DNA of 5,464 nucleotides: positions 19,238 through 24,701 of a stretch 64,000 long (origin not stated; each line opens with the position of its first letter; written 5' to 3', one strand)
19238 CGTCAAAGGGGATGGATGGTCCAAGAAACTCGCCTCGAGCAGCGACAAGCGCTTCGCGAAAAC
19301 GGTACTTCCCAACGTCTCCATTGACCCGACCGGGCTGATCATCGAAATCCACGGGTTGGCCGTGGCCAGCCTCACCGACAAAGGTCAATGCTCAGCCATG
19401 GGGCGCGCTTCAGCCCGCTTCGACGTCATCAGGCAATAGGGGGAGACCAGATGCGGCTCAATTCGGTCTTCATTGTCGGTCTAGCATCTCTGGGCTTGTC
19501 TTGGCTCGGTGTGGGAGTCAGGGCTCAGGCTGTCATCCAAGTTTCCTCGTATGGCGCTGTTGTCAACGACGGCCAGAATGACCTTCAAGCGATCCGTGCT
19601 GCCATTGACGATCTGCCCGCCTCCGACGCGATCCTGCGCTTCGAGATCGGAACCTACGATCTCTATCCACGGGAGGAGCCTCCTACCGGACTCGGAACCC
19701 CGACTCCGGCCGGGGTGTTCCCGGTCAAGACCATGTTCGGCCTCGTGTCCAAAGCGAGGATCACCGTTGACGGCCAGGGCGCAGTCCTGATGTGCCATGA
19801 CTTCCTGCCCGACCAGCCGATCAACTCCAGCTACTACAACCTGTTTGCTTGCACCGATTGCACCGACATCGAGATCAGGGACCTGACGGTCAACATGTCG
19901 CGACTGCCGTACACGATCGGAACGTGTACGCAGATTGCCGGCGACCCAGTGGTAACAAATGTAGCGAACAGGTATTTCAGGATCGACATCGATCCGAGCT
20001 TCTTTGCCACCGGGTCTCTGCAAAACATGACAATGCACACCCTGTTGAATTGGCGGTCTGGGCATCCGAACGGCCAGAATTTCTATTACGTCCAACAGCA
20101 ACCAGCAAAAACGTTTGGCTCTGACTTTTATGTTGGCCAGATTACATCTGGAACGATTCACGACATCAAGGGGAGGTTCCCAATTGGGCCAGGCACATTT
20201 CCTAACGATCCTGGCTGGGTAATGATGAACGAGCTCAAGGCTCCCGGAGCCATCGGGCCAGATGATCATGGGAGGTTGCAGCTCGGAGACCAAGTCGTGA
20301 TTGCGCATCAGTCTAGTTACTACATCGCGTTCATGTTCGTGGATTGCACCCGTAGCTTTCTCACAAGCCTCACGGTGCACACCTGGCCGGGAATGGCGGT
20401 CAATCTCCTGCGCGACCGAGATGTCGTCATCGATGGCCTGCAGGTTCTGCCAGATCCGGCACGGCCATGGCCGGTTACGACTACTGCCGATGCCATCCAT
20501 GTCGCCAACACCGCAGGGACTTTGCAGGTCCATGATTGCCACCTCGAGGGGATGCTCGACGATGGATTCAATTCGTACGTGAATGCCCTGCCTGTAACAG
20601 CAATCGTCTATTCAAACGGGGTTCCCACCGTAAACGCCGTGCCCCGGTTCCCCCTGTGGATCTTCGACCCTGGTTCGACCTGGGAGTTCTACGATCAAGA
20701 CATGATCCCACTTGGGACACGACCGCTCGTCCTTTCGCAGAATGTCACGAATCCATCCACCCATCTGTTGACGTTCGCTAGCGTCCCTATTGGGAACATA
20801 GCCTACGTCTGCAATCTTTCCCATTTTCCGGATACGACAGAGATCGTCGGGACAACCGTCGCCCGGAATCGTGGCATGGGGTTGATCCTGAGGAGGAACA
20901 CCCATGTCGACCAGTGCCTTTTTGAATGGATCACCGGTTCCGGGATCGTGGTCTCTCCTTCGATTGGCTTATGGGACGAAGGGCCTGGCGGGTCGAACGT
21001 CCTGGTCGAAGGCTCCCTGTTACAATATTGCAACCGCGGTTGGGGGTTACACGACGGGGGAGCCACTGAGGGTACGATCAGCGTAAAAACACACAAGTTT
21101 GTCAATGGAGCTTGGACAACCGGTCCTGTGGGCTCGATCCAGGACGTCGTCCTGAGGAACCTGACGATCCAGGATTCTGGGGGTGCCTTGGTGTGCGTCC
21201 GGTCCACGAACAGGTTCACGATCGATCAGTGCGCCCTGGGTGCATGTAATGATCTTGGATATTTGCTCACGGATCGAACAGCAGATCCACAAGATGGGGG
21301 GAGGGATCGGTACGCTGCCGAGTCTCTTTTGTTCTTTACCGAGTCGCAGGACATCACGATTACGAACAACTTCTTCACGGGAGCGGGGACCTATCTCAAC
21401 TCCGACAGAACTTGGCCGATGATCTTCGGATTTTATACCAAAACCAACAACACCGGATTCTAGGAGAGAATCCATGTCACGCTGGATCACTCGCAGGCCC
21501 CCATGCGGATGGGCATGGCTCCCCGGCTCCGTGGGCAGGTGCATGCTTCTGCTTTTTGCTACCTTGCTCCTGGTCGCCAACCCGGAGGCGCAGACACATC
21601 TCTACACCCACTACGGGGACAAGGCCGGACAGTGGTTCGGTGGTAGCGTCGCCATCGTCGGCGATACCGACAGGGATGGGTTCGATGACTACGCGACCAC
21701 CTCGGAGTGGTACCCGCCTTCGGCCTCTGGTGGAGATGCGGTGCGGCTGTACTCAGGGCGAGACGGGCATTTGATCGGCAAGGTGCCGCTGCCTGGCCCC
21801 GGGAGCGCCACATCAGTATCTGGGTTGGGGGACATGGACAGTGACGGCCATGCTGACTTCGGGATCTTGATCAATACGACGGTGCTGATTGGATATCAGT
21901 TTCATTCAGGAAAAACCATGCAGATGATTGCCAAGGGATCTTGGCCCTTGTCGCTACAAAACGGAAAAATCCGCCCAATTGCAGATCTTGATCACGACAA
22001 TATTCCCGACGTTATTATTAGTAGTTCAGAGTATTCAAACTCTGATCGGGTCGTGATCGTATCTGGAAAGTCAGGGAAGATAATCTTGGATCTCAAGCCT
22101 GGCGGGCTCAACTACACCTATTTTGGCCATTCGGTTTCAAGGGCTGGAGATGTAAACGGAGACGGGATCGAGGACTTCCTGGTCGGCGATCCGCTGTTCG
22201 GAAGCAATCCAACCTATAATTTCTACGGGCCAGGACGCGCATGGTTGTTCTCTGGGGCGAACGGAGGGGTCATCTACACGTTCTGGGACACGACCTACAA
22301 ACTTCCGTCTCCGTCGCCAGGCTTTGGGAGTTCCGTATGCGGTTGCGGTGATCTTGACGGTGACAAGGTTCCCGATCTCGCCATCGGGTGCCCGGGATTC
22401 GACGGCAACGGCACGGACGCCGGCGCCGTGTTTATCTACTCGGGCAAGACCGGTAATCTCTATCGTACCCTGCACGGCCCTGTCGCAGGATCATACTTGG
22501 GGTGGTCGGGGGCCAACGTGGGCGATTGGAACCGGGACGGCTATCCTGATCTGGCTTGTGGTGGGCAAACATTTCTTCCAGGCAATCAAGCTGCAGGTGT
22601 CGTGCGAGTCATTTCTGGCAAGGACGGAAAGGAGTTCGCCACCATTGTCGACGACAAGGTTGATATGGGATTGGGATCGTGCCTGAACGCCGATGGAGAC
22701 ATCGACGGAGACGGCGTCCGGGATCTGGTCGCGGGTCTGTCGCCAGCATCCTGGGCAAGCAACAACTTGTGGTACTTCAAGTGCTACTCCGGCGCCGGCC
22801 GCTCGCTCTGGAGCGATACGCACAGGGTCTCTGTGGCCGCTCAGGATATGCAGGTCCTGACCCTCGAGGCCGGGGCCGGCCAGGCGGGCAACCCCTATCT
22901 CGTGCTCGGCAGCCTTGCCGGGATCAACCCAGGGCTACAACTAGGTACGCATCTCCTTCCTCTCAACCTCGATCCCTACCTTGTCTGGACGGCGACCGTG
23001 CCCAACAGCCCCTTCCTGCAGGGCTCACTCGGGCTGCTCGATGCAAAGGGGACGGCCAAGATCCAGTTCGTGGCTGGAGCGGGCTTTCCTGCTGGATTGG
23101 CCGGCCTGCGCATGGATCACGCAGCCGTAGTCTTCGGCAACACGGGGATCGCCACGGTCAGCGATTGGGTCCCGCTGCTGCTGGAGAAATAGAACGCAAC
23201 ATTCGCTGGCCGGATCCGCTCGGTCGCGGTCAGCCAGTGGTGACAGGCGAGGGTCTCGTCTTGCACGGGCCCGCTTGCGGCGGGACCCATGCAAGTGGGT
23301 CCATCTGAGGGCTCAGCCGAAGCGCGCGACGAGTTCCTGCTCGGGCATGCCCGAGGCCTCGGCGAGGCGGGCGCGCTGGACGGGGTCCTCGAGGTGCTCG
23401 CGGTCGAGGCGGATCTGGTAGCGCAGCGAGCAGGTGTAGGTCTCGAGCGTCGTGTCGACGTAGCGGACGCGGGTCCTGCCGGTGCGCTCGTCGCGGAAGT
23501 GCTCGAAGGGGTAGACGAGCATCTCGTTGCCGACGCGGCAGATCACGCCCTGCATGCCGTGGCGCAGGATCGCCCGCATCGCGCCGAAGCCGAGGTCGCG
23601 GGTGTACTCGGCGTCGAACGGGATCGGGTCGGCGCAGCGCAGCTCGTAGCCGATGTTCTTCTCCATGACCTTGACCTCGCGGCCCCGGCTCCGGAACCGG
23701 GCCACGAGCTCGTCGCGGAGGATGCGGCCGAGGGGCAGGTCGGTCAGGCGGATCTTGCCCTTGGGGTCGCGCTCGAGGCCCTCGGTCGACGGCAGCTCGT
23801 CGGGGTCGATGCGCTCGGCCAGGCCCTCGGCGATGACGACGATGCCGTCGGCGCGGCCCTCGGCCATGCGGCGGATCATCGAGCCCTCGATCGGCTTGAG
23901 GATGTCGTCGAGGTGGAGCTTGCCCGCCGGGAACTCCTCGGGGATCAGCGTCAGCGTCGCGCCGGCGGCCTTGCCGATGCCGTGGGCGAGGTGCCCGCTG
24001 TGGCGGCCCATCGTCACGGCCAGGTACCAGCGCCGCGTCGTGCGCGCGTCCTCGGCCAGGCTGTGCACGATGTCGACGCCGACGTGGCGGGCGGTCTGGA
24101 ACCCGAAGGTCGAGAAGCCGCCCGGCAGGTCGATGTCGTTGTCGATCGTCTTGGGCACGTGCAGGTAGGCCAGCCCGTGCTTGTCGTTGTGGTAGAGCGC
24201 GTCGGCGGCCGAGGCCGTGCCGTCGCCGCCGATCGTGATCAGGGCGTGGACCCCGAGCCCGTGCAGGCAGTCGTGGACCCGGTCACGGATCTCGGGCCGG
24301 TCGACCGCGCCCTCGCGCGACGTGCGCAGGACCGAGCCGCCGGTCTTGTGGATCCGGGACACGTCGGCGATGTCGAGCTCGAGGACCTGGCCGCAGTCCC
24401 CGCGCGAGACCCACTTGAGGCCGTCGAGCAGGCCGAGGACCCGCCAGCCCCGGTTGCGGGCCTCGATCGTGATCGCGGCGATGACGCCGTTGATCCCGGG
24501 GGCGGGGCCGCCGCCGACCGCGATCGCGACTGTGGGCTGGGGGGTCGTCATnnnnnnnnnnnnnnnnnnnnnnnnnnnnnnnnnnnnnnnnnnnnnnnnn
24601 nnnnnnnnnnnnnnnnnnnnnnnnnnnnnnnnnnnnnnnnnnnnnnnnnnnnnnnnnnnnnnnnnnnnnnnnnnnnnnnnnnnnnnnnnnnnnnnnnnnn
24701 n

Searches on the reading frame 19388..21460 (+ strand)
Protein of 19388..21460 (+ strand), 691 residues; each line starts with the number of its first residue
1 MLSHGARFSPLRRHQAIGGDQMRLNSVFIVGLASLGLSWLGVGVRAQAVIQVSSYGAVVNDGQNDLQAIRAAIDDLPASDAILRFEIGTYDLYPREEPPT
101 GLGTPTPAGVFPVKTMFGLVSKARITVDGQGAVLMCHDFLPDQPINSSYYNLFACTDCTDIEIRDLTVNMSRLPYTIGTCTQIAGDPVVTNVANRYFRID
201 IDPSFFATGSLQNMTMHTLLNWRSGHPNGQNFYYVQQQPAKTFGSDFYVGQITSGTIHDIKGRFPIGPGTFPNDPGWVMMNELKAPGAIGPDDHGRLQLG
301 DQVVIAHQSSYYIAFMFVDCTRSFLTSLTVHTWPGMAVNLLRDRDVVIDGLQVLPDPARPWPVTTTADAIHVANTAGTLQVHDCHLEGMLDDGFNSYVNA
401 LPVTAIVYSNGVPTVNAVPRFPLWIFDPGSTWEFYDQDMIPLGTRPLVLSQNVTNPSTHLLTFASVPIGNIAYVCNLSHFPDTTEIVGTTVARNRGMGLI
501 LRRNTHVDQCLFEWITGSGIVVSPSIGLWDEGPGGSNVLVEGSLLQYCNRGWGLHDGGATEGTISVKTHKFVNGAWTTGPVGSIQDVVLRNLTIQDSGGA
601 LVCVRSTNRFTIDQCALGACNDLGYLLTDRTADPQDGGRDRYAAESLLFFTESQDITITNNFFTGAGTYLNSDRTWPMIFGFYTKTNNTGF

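Call 39: search_protein_families(library=pfam, proteins=[window:19388-21460:+], max_evalue=0.001)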
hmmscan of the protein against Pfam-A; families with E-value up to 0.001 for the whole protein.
window:19388-21460:+ (691 aa): 1 family
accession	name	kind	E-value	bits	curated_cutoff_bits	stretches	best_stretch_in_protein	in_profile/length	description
PF13229.12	Beta_helix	-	2.1e-06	27.9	25.9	0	573-664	47-111/158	Right handed beta helix region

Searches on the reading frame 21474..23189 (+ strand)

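Call 39: search_protein_families(library=pfam, proteins=[window:21474-23189:+], max_evalue=0.001)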
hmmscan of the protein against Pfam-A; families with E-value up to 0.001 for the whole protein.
window:21474-23189:+ (572 aa): 4 families
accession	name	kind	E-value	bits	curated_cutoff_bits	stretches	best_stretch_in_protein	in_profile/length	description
PF01839.29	FG-GAP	-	2.9e-21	75.3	22.1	2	284-322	1-37/37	FG-GAP repeat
PF13517.12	FG-GAP_3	-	5.7e-19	68.9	26.9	4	293-361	1-60/61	FG-GAP-like repeat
PF23727.1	Beta-prop_FAM234A_B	-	4.4e-07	29.2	26.4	0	169-204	133-167/467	FAM234A/B beta-propeller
PF14312.12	FG-GAP_2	-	0.00058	20.4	23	0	284-322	18-49/49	FG-GAP repeat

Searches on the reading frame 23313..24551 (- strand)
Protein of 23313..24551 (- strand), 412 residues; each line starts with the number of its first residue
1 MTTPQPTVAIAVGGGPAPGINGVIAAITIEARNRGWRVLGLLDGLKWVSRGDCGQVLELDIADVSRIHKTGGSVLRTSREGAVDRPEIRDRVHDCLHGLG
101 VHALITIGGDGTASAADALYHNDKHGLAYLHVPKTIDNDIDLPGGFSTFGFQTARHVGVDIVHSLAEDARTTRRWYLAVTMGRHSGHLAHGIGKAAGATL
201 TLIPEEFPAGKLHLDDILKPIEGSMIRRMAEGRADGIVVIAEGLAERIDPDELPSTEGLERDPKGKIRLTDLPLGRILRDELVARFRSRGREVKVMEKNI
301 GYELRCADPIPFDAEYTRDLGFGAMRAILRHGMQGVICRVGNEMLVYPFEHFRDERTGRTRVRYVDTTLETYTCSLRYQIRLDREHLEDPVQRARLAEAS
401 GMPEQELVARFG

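Call 32: search_protein_families(library=pfam, proteins=[window:23316-24551:-], max_evalue=0.001)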
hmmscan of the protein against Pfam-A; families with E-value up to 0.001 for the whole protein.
window:23316-24551:- (412 aa): 1 family
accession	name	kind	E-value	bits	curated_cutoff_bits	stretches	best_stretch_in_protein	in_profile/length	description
PF00365.25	PFK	-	6.1e-48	164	30.9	1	8-328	2-277/277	Phosphofructokinase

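Call 41: find_encoding_contigs(protein=window:23313-24551:-, flank=10000, max_places=10)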
Protein window:23313-24551:- (412 aa): no gene with exactly this product is on record in the collection.

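Call 46: find_homologous_proteins(query=window:23316-24551:-, max_evalue=1e-30)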
Query window:23316-24551:- (412 aa): 8000 proteins with E <= 1e-30 among 8000 candidates; the best 120 are listed.
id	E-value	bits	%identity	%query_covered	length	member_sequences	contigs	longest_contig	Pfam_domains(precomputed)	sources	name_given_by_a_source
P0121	6.1e-276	933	100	100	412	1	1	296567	PF00365.26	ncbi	ncbi:MAG: 6-phosphofructokinase [Planctomycetota bacterium]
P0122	4.0e-194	664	72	100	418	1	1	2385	PF00365.26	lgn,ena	-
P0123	1.4e-193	662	72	100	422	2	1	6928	PF00365.26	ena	-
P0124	2.1e-185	635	69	99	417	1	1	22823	PF00365.26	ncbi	-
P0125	6.9e-184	630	69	99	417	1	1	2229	PF00365.26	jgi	jgi:ATP-dependent phosphofructokinase / diphosphate-dependent phosphofructokinase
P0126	8.2e-165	567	63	99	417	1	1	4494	PF00365.26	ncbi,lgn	ncbi:MAG: 6-phosphofructokinase [Planctomycetota bacterium]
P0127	1.9e-163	562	64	99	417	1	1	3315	PF00365.26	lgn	-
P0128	4.5e-162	558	63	99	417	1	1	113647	PF00365.26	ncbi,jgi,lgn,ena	-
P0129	3.6e-157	542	60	99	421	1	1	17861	PF00365.26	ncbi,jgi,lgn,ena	-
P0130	2.4e-155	536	59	99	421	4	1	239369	PF00365.26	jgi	jgi:6-phosphofructokinase 1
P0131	4.1e-155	535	62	100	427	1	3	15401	PF00365.26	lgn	-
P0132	3.0e-154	532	60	99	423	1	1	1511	PF00365.26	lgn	-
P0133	3.2e-154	532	62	100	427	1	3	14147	PF00365.26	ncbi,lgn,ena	-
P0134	1.8e-151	523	61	99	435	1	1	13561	PF00365.26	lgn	-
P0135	1.2e-150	520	59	100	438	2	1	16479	PF00365.26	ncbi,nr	ncbi:MAG: 6-phosphofructokinase [Planctomycetes bacterium]|nr:6-phosphofructokinase [Planctomycetota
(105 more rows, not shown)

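Call 47: find_encoding_contigs(protein=P0121, flank=10000, max_places=5)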
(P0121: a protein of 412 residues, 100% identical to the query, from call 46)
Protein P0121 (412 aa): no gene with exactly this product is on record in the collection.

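Call 48: list_cluster_members(proteins=[P0121])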
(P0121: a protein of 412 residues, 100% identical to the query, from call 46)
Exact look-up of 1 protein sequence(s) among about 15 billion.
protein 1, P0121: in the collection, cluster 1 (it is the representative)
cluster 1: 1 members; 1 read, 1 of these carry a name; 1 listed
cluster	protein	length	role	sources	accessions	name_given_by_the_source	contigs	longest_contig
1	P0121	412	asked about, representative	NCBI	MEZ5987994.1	MAG: 6-phosphofructokinase [Planctomycetota bacterium]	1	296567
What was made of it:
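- The PFK in the window is 100% identical to NCBI MEZ5987994.1, from a 296,567-bp Planctomycetota contig (calls 46, 48). The source is a MAG from a mixed community (calls 46, 48).
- Tried and rejected: Only the NCBI accession and the contig length were recovered (call 48).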
